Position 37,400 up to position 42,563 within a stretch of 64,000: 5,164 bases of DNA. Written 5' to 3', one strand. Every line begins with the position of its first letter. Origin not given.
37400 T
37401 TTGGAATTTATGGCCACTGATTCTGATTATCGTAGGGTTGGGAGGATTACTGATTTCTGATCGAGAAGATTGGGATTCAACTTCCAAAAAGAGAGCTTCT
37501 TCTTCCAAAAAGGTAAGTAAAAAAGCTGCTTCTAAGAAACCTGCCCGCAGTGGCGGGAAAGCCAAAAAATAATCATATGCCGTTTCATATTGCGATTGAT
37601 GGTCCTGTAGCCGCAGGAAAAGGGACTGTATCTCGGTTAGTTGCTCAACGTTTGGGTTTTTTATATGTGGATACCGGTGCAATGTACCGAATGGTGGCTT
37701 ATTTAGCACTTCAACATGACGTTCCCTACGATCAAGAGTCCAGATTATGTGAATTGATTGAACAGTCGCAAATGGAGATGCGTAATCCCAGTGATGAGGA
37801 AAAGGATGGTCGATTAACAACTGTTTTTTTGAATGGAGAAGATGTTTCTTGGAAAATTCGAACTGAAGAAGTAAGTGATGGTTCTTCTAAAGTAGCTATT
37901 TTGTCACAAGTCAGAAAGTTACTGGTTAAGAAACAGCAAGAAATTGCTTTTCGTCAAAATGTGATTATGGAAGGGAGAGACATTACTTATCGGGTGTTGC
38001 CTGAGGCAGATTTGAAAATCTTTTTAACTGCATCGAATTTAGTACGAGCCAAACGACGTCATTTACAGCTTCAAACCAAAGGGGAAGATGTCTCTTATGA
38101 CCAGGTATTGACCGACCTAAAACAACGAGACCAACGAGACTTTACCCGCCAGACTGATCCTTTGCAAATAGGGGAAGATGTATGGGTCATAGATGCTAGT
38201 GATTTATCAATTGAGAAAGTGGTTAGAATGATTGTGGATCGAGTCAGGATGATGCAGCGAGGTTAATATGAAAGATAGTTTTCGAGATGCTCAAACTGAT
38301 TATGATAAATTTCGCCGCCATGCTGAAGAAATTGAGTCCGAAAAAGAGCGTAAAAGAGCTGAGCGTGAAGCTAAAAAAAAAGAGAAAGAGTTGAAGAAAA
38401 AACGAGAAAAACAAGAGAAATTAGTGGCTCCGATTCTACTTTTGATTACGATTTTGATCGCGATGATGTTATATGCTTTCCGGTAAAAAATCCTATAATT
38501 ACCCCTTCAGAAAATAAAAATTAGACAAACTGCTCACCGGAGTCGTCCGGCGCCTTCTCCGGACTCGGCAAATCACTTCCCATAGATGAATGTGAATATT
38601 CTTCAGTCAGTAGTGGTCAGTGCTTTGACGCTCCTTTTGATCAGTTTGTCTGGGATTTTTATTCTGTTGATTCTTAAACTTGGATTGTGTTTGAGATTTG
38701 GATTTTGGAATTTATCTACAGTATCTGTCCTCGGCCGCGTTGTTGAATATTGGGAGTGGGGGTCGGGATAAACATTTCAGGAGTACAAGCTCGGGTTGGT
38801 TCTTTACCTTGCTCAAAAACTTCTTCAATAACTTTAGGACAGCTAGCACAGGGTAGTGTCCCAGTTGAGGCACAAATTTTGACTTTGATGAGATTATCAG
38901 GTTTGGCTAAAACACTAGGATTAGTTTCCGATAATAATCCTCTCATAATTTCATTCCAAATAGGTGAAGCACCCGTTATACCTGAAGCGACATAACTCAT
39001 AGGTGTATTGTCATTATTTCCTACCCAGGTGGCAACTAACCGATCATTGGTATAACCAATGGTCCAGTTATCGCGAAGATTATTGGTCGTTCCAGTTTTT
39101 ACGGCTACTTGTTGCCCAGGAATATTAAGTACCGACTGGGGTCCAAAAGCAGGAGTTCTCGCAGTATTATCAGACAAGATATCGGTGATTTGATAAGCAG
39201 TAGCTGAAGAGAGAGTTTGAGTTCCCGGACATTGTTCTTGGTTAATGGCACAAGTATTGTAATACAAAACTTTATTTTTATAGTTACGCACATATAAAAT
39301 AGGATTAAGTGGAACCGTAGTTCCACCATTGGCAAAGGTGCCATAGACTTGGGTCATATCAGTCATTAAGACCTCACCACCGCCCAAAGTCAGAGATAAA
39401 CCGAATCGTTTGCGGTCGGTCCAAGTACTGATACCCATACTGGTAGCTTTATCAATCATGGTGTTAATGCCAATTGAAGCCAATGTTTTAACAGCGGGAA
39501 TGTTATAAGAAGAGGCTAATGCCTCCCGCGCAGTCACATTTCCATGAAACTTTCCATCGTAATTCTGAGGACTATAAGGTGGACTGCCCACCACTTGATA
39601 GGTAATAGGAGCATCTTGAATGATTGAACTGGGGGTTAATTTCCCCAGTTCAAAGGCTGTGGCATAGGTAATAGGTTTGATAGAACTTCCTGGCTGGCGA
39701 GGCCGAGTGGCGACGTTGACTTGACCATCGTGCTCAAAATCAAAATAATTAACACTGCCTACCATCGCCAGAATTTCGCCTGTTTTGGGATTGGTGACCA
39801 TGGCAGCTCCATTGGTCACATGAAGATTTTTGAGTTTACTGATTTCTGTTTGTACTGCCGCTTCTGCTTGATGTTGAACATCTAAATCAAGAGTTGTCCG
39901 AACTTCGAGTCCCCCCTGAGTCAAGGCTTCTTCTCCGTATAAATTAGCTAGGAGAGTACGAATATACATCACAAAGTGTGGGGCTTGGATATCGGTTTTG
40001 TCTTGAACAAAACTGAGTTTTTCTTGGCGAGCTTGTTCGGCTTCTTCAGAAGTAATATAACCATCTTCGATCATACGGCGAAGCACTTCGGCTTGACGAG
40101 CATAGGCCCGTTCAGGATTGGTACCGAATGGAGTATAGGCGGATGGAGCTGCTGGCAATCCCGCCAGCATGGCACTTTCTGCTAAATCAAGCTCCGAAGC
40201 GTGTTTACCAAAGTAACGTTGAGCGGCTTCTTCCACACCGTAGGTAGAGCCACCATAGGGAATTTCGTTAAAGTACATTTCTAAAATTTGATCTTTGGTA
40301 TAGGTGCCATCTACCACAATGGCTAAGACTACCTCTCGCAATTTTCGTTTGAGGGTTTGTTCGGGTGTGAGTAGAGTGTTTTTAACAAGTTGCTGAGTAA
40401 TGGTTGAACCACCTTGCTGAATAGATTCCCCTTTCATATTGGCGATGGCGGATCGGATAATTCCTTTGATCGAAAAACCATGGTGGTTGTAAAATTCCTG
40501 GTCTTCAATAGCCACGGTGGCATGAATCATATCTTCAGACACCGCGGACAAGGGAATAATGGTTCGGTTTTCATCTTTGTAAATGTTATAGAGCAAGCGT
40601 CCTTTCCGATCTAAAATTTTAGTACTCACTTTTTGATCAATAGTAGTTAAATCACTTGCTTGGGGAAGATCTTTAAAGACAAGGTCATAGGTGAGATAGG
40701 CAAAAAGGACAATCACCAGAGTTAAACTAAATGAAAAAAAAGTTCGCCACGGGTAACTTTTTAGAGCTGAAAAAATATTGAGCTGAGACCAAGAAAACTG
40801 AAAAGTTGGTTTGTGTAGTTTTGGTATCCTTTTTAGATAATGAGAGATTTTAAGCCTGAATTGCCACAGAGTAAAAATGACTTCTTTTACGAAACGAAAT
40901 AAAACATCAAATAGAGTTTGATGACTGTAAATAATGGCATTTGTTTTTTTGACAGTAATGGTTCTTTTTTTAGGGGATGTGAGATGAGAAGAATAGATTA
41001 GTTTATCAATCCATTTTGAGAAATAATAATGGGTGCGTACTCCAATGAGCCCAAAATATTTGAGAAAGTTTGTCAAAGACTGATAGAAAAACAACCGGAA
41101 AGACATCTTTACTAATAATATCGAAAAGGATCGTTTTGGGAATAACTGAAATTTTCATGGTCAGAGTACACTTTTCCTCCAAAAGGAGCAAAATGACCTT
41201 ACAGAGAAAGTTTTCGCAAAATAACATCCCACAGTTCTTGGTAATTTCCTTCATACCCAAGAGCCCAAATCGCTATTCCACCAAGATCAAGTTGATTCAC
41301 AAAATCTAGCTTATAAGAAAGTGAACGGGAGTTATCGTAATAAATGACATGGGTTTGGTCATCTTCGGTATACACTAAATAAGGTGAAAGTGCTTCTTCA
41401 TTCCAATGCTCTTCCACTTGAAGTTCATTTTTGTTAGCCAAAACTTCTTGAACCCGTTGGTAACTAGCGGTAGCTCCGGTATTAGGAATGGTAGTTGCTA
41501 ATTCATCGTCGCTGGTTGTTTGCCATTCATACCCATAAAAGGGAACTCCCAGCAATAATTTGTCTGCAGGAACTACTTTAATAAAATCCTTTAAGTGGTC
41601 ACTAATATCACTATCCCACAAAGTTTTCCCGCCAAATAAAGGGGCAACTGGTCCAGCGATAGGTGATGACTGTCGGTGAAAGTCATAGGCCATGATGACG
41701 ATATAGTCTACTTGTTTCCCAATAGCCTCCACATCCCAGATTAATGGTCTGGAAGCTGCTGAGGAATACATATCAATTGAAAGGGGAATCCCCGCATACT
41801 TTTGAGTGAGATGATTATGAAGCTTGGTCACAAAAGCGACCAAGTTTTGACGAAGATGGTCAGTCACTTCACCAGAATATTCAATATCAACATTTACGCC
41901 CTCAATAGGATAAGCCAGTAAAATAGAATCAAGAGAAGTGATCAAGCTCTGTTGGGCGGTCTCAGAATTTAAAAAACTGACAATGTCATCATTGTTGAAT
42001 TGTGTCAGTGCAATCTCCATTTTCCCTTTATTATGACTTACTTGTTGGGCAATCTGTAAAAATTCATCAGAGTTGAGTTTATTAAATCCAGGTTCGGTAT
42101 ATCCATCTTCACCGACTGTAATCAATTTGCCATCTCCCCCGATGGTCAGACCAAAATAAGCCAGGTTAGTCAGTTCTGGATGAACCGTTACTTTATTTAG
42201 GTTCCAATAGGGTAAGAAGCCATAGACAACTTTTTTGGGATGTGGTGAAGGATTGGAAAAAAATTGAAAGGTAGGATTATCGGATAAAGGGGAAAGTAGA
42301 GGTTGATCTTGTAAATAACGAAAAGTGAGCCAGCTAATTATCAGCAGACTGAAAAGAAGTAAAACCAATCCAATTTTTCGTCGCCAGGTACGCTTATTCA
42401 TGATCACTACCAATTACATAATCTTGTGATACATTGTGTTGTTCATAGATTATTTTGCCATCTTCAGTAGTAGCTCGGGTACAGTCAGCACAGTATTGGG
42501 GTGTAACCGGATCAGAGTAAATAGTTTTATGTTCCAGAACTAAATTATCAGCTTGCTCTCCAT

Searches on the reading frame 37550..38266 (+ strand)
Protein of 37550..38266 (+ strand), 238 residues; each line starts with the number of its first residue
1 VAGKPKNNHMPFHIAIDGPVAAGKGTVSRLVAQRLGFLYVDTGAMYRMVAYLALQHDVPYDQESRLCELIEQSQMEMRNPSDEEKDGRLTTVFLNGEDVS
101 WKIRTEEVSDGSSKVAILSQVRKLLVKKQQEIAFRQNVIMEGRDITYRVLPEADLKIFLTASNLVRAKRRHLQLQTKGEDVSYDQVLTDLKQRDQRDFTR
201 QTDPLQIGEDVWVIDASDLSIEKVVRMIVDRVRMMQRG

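Call 10: search_protein_families(library=pfam, proteins=[window:37550-38266:+], max_evalue=0.001)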
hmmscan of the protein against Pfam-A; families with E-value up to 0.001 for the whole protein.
window:37550-38266:+ (238 aa): 3 families
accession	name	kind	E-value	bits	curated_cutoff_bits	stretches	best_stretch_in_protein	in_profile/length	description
PF02224.24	Cytidylate_kin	-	3.3e-72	243.1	26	1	14-232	1-209/211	Cytidylate kinase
PF13189.12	Cytidylate_kin2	-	5.9e-08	33.5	28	1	13-196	1-149/176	Cytidylate kinase-like family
PF13238.12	AAA_18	-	0.00012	23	29.4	1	14-174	1-112/128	AAA domain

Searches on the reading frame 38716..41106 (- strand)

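Call 10: search_protein_families(library=pfam, proteins=[window:38716-41106:-], max_evalue=0.001)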
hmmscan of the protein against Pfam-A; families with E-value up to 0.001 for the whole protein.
window:38716-41106:- (796 aa): 2 families
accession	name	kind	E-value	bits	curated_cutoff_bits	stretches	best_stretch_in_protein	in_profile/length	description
PF00912.28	Transgly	-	4.3e-64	215.6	27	1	169-345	2-177/178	Transglycosylase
PF00905.27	Transpeptidase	-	6.7e-28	98.2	22.1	1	433-721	1-298/299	Penicillin binding protein transpeptidase domain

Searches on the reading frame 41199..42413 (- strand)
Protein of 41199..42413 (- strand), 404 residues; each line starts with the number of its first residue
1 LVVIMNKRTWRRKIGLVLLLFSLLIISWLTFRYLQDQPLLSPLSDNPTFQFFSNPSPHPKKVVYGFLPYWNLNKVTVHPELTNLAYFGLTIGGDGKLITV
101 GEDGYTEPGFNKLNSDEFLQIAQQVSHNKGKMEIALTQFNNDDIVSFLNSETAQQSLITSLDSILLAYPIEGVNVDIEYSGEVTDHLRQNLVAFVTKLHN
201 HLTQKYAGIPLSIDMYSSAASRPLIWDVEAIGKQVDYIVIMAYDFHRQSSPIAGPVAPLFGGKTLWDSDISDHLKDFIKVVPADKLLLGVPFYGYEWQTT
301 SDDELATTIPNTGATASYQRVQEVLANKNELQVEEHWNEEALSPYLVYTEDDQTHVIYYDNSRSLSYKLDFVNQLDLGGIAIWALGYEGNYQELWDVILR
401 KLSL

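Call 10: search_protein_families(library=pfam, proteins=[window:41199-42413:-], max_evalue=0.001)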
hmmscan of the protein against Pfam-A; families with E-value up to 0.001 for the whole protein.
window:41199-42413:- (404 aa): 1 family
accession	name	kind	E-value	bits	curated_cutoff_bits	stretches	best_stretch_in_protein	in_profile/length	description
PF00704.34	Glyco_hydro_18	-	1.3e-40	140.5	29.6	1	60-387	24-316/317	Glycosyl hydrolases family 18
